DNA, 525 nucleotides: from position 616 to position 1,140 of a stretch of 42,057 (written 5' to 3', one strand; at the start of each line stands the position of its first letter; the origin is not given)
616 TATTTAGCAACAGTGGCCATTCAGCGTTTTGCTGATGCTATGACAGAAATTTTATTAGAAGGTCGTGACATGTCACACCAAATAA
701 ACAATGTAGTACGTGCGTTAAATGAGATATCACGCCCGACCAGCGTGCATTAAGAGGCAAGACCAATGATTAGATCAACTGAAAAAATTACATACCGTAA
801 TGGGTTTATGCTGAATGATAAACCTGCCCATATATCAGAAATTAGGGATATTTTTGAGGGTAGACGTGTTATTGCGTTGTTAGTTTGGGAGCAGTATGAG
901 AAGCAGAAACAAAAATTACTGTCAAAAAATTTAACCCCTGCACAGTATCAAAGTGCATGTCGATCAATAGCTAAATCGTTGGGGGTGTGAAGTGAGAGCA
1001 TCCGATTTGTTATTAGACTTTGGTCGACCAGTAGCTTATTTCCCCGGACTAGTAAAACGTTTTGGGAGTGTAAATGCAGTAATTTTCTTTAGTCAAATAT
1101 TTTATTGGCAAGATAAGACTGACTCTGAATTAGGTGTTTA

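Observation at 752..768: Conserved 16-17-nt translation-initiation box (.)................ reused at many early-gene starts on both strands, including orphan copies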

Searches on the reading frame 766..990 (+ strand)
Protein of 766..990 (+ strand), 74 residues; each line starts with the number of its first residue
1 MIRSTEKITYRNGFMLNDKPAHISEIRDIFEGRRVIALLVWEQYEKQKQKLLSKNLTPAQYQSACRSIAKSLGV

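Call 9: search_protein_families(library=phrogs, proteins=[window:766-990:+], max_evalue=0.001)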
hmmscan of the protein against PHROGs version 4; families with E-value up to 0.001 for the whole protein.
window:766-990:+ (74 aa): 1 family
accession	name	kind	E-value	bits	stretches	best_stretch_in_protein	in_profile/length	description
phrog_2465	-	unknown function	1.4e-32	112.6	1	1-74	1-74/74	-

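Call 10: search_protein_families(library=pfam, proteins=[window:766-990:+], max_evalue=0.001)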
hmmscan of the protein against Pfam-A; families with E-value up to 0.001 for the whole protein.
window:766-990:+ (74 aa): 0 families

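Call 45: find_related_loci(query=window:766-990:+, collection=viral_contigs, flank=1500)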
Query window:766-990:+ (74 aa) in viral_contigs; peptide patterns used: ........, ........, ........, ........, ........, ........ (x = any residue, [..] = any of these).
94 stretches matched a pattern; 60 encode a relative of the query (tblastn E <= 1e-3); 60 distinct loci.
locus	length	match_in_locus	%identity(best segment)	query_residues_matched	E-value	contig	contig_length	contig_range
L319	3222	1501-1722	100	1-74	5e-48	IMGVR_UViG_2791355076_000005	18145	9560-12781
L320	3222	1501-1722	99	1-74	2e-47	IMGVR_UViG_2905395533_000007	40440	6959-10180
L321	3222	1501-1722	99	1-74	2e-47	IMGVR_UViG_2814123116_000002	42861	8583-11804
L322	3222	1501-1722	99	1-74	7e-47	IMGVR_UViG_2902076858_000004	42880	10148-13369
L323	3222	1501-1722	99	1-74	7e-47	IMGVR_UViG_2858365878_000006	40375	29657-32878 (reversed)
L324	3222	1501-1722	97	1-74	2e-46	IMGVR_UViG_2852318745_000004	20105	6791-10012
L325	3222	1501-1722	95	1-74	6e-46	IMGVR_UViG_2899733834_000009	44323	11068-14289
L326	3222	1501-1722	95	1-74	6e-46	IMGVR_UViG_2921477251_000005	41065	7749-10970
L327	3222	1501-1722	95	1-74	6e-46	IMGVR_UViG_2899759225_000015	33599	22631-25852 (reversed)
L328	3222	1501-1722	95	1-74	6e-46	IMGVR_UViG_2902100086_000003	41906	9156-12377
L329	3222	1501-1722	95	1-74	6e-46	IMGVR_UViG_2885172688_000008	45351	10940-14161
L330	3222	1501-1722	93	1-74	2e-45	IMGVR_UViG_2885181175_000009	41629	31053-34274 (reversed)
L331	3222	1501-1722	93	1-74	5e-45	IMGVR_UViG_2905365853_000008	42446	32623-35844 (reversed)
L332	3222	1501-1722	93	1-74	5e-45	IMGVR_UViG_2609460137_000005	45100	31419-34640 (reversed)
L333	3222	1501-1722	86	1-74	1e-42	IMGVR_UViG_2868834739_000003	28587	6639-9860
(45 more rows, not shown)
